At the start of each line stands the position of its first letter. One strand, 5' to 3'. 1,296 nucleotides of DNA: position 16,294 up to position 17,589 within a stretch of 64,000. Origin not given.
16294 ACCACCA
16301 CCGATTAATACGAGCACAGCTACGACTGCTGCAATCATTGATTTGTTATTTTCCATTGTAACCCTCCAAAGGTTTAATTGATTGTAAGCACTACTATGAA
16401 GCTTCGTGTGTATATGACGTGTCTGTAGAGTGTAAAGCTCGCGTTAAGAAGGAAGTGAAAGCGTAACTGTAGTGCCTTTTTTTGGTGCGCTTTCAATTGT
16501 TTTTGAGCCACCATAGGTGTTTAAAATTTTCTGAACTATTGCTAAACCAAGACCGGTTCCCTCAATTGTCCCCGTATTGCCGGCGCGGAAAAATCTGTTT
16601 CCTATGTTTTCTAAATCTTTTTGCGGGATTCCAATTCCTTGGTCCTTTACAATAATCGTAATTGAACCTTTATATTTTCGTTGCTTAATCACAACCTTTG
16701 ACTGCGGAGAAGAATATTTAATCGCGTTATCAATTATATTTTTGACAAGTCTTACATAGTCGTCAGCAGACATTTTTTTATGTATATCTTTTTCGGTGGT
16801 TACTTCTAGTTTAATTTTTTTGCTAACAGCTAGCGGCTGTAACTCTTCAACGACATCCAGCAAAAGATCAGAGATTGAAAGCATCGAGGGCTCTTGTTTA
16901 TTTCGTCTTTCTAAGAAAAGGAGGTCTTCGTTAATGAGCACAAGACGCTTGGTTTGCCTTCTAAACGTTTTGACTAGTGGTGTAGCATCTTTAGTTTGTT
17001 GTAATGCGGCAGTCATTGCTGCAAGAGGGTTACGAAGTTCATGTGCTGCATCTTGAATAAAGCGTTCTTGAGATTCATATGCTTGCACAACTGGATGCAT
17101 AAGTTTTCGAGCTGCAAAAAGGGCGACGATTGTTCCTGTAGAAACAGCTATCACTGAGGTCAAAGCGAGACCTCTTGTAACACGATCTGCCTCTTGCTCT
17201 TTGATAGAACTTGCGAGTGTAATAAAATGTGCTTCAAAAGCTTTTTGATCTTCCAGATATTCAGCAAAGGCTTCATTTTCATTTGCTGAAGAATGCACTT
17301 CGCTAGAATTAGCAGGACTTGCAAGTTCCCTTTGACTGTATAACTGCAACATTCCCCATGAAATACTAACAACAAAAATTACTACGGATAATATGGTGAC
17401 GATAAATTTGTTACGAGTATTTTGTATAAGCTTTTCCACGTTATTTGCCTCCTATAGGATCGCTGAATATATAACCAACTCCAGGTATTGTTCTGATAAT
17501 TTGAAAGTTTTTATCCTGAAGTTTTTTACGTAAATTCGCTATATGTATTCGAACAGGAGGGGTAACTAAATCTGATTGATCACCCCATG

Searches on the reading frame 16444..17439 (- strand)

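Call 87: search_protein_families(library=pfam, proteins=[window:16444-17439:-], max_evalue=0.00001)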
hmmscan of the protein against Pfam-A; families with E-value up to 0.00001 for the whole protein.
window:16444-17439:- (331 aa): 3 families
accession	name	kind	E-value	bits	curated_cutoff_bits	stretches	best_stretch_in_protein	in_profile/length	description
PF02518.31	HATPase_c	-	4.3e-27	95.2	26.4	1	226-330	4-108/111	Histidine kinase-, DNA gyrase B-, and HSP90-like ATPase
PF00512.31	HisKA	-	1.5e-10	41.4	26.9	1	124-180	2-64/66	His Kinase A (phospho-acceptor) domain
PF14501.12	HATPase_c_5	-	5.4e-06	26.7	22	0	224-318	2-91/102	GHKL domain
